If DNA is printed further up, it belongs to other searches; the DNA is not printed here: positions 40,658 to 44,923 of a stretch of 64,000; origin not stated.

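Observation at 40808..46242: Four GT2-TPR modules directly after flagellin, three fused into a single 1321-aa polypeptide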

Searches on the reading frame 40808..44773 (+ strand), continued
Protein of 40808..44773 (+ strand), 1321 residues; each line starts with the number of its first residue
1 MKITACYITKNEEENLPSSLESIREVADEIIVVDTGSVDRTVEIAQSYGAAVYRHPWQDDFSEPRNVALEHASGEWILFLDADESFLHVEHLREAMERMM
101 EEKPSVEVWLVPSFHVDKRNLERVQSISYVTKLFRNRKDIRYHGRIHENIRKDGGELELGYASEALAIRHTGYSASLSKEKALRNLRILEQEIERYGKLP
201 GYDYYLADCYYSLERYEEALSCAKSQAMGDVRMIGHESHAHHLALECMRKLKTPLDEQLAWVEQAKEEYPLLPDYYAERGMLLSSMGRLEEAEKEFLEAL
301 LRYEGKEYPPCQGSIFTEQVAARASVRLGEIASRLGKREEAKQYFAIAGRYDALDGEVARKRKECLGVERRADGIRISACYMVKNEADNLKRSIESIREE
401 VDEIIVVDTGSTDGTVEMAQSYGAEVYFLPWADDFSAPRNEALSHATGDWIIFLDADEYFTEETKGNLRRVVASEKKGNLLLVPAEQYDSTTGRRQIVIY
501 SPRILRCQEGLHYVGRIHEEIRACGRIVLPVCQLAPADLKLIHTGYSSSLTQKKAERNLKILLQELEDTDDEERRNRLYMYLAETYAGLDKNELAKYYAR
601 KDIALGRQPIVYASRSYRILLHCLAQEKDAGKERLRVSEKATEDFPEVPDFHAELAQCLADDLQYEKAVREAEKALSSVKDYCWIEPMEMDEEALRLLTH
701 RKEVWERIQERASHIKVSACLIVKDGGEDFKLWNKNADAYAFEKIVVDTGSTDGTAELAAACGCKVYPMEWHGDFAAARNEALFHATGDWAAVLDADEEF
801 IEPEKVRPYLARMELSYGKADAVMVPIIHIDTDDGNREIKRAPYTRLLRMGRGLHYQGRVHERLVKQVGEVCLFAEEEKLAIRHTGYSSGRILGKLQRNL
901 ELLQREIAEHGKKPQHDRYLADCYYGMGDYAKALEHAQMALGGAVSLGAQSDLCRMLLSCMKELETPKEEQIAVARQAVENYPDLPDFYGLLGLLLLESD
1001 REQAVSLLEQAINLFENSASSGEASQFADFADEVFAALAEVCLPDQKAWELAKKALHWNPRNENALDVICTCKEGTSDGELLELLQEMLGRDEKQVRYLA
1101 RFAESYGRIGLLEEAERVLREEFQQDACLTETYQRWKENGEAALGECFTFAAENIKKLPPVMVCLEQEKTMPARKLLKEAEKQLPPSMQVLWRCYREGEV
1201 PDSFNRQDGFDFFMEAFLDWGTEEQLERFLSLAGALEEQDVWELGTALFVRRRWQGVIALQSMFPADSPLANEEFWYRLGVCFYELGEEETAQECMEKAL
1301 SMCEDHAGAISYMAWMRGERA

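Call 49: find_related_loci(query=A1, collection=genome_contigs, flank=10000)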
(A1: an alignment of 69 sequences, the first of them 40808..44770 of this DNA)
Query A1 (1321 aa) in genome_contigs; peptide patterns used: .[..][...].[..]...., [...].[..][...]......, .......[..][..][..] (x = any residue, [..] = any of these).
600 stretches matched a pattern (row limit reached: there are more); 556 encode a relative of the query (tblastn E <= 1e-3); the best 80 are kept; 80 distinct loci.
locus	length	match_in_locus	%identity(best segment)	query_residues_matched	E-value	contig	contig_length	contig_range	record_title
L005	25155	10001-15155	41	1-1317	0e+0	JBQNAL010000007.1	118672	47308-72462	MAG: Schwartzia sp. (in: firmicutes) isolate A26_bin.115 NODE_103_length_118672_cov_13.874301, whole genome shotgun sequ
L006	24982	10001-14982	40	1-1264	0e+0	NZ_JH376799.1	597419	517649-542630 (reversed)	Selenomonas infelix ATCC 43532 supercont1.3, whole genome shotgun sequence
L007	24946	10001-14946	39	1-1268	0e+0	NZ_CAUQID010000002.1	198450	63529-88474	MAG: uncultured Selenomonas sp. isolate ERR9968906_bin.31_MetaWRAP_v1.3_MAG ERZ21615876.25, whole genome shotgun sequenc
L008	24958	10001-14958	40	1-1313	0e+0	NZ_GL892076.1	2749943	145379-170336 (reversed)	Centipeda periodontii DSM 2778 SCAFFOLD1, whole genome shotgun sequence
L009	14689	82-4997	41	1-1230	0e+0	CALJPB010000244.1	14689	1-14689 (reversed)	MAG TPA_asm: uncultured Selenomonas sp. isolate ERR589436_bin.128_CONCOCT_v1.1_MAG genome assembly, contig: ERZ772982.61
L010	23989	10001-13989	38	1-1317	2e-178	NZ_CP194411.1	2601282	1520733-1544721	Selenomonas sputigena strain ATCC 33150 chromosome, complete genome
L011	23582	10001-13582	41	1-1315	1e-162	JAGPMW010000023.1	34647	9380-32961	MAG: Selenomonas sp. isolate Gw_UH_bin_41 Gw_UH_802_length_34647_cov_8.554490, whole genome shotgun sequence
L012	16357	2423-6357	39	1-1317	2e-160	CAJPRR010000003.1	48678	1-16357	MAG: uncultured Selenomonas sp. isolate SRR9217449-mag-bin.3 genome assembly, contig: SRR9217449-mag-bin.3_150, whole ge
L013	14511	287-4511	35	1-1317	5e-156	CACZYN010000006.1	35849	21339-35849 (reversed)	MAG: uncultured Anaerovibrio sp. isolate RUG13065 genome assembly, contig: RUG13065_asm_6, whole genome shotgun sequence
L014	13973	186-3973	35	1-1315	2e-148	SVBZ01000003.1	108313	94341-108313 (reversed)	MAG: Selenomonas ruminantium isolate SIG241 k141_19698, whole genome shotgun sequence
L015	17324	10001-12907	34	3-1028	7e-146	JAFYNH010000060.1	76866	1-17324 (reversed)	MAG: Selenomonadaceae bacterium isolate RGIG7246 Water_buffalos_Cecum-3__c511749, whole genome shotgun sequence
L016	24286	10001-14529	44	1-1315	0e+0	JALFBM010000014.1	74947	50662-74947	MAG: Selenomonadaceae bacterium isolate SUG529 k141_8663795, whole genome shotgun sequence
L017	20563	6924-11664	37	1-1185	1e-118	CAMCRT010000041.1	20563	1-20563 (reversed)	MAG: uncultured Mitsuokella sp. isolate SRR15732360_bin.18_metaWRAP_v1.3_MAG genome assembly, contig: ERZ9426306.1000, w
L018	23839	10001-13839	35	1-1059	4e-107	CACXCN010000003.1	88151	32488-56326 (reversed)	MAG: uncultured Selenomonas sp. isolate RUG11133 genome assembly, contig: RUG11133_asm_3, whole genome shotgun sequence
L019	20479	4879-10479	36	1-1063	2e-104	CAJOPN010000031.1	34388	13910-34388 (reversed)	uncultured Selenomonadaceae bacterium isolate Rumen_Coassembly_mag_2278 genome assembly, contig: k87_2494086, whole geno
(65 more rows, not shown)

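Call 63: predict_structure(alignment_id=A2)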
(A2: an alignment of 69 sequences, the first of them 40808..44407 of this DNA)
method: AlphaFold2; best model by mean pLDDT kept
length: 1200 residues; sequences in the alignment: 69
mean_pLDDT: 89.6   pTM: 0.65
mean pLDDT of the five models: 89.6, 89.3, 87.9, 87.1, 86.9
residues with pLDDT >= 90: 744; 70-90: 419; 50-70: 36; < 50: 1
segments of 3 or more residues with pLDDT < 50: none
pLDDT, mean of each block of 10 residues (from residue 1): 94 94 93 96 97 93 95 96 92 90 93 85 83 94 87 90 91 70 91 86 91 95 91 86 94 95 94 94 94 95 83 86 91 87 84 71 69 83 94 95 95 94 92 91 89 95 93 90 89 83 89 87 85 89 84 90 89 87 93 95 89 91 88 94 94 97 96 92 78 92 97 96 91 95 96 93 95 91 96 95 96 91 92 85 92 90 88 88 82 84 89 87 89 92 70 91 92 95 93 95 95 82 85 96 89 93 94 90 93 91 89 92 79 75 77 83 83 79 85 76
secondary structure, 60 per line:
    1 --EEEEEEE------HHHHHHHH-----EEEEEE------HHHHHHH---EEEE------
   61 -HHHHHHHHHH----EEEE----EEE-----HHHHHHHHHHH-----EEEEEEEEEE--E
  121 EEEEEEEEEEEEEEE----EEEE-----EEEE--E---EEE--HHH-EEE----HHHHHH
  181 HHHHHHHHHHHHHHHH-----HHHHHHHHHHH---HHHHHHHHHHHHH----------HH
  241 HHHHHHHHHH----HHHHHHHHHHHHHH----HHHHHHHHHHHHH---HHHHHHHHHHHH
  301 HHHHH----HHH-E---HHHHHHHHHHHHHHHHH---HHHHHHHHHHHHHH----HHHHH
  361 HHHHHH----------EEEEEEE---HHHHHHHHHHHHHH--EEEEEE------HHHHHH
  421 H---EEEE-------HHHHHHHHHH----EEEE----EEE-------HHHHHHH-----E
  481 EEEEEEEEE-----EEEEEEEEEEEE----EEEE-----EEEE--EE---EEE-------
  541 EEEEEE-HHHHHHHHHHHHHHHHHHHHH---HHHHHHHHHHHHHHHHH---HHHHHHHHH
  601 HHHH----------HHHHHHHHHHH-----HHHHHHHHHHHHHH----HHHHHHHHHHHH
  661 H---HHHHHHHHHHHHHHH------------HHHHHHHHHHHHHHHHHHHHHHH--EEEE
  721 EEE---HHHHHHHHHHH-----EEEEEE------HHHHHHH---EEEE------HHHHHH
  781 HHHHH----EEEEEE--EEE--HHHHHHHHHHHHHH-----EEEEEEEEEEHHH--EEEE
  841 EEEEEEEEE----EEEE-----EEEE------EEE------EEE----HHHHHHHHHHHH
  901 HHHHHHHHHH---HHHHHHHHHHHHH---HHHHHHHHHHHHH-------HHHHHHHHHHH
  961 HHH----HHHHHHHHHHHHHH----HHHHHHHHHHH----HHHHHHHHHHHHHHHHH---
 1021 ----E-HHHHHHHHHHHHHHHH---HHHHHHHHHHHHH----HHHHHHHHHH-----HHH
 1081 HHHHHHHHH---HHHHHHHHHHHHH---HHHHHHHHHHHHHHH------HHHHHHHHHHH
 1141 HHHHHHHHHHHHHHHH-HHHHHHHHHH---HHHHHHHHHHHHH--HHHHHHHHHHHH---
elements in order (helices of 4 or more, strands of 3 or more residues): E3-9 H16-23 E29-34 H41-47 E51-54 H62-71 E76-79 E84-86 H92-102 E108-117 E120-135 E140-143 E149-152 E159-161 E168-170 H175-196 H202-212 H216-228 H239-250 H255-268 H273-285 H289-305 H318-334 H338-351 H356-366 E377-383 H387-400 E403-408 H415-421 E425-428 H436-445 E450-453 E458-460 H468-474 E480-489 E495-506 E511-514 E520-523 E531-533 E541-546 H548-568 H572-588 H592-604 H615-625 H631-644 H649-661 H665-679 H692-714 E717-723 H727-737 E743-748 H755-761 E765-768 H775-785 E790-795 E798-800 H803-816 E822-831 E837-849 E854-857 E863-866 E873-875 E882-884 H889-910 H914-926 H930-942 H950-963 H968-981 H986-996 H1001-1017 H1027-1042 H1046-1058 H1063-1072 H1078-1089 H1093-1105 H1109-1123 H1130-1156 H1158-1167 H1171-1183 H1186-1197

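Call 66: fold_search(model_id=the predicted structure, library=pdb)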
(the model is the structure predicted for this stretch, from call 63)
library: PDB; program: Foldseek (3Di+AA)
matches with E <= 10: 1740; with E <= 0.001: 518
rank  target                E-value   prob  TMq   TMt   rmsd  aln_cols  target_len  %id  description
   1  7msn_A                8.5e-16  1.00  0.22  0.59  13.3       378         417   21  SunS glycosin S-glycosyltransferase (released 2022-04-13)
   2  7msk_B                1.0e-14  1.00  0.22  0.59  12.3       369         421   21  ThuS glycosin S-glycosyltransferase (released 2022-04-13)
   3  7msn_B                1.1e-14  1.00  0.22  0.58  13.6       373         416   22  SunS glycosin S-glycosyltransferase (released 2022-04-13)
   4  7msp_B                1.4e-14  1.00  0.21  0.71   5.9       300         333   24  SunS glycosin S-glycosyltransferase (released 2022-04-13)
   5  7msk_A                2.0e-14  1.00  0.22  0.57  13.3       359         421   21  ThuS glycosin S-glycosyltransferase (released 2022-04-13)
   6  7msp_A                8.6e-14  1.00  0.20  0.67   3.3       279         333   24  SunS glycosin S-glycosyltransferase (released 2022-04-13)
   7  9rtt_Q                3.6e-12  1.00  0.15  0.20  32.0      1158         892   10  Activated Elongation Complex with IWS1 and ELOF1 (released 2025-09-03)
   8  9g8r_B                9.6e-12  1.00  0.18  0.19  24.1      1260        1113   10  human SKI7-SKI238 complex in the open state (released 2024-10-16)
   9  9hvq_Q                1.8e-11  1.00  0.16  0.20  31.7      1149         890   11  Structure of the transcribing Pol II-DSIF-PAF-SPT6-RECQL5 complex (released 2025-07-16)
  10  8bbg_D                2.9e-11  1.00  0.15  0.14  28.5      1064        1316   11  Structure of the IFT-A complex; anterograde IFT-A train model (released 2022-12-21)
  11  8fgw_D                1.1e-10  1.00  0.16  0.15  29.1      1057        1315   12  Human IFT-A complex structures provide molecular insights into ciliary transport (released 2023-02-22)
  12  7dkh_A                1.6e-10  1.00  0.12  0.15  27.8      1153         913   11  Crystal structure of the Ctr9/Paf1/Cdc73/Rtf1 quaternary complex (released 2021-11-24)
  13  6af0_A                1.7e-10  1.00  0.15  0.18  24.5      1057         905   11  Structure of Ctr9, Paf1 and Cdc73 ternary complex from Myceliophthora thermophila (released 2018-09-19)
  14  4buj_B                1.8e-10  1.00  0.14  0.12  33.6      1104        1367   10  Crystal structure of the S. cerevisiae Ski2-3-8 complex (released 2013-08-28)
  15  7dkh_I                2.0e-10  1.00  0.14  0.17  27.7      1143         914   11  Crystal structure of the Ctr9/Paf1/Cdc73/Rtf1 quaternary complex (released 2021-11-24)
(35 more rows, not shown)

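Call 80: find_encoding_contigs(protein=P0123, flank=10000, max_places=2)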
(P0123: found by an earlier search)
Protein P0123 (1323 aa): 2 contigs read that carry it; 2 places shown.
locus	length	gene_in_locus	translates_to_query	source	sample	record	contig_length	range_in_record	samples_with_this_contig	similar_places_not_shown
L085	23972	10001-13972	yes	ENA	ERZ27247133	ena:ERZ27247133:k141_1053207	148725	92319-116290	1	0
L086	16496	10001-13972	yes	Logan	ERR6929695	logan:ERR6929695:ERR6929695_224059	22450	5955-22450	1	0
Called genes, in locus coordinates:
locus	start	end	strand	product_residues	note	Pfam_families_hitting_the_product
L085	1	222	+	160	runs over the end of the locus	PF05130:FlgN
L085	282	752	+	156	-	PF05130:FlgN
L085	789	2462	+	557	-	PF22638:FlgK_D1, PF06429:Flg_bbr_C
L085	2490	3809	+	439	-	PF00669:Flagellin_N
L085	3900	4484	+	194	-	PF20074:DUF6470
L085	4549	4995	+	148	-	PF02623:FliW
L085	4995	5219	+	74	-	PF02599:CsrA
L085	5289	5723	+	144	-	PF03646:FlaG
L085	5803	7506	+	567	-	PF02465:FliD_N, PF07195:FliD_C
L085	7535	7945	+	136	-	PF02561:FliS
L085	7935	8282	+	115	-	PF05400:FliT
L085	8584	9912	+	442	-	PF00669:Flagellin_N, PF00700:Flagellin_C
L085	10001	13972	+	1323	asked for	PF00535:Glycos_transf_2, PF10111:Glyco_tranf_2_2 (faint), PF12804:NTP_transf_3 (faint), PF13428:TPR_14 (faint), PF21033:RMD1-3 (faint), PF00515:TPR_1 (faint), PF07719:TPR_2 (faint), PF00535:Glycos_transf_2, +6 more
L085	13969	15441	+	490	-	PF00535:Glycos_transf_2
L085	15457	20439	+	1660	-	PF13844:Glyco_transf_41, PF13692:Glyco_trans_1_4 (faint), PF13844:Glyco_transf_41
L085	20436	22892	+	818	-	PF13844:Glyco_transf_41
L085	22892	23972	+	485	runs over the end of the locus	PF13844:Glyco_transf_41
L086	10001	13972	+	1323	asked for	PF00535:Glycos_transf_2, PF10111:Glyco_tranf_2_2 (faint), PF12804:NTP_transf_3 (faint), PF13428:TPR_14 (faint), PF21033:RMD1-3 (faint), PF00515:TPR_1 (faint), PF07719:TPR_2 (faint), PF00535:Glycos_transf_2, +6 more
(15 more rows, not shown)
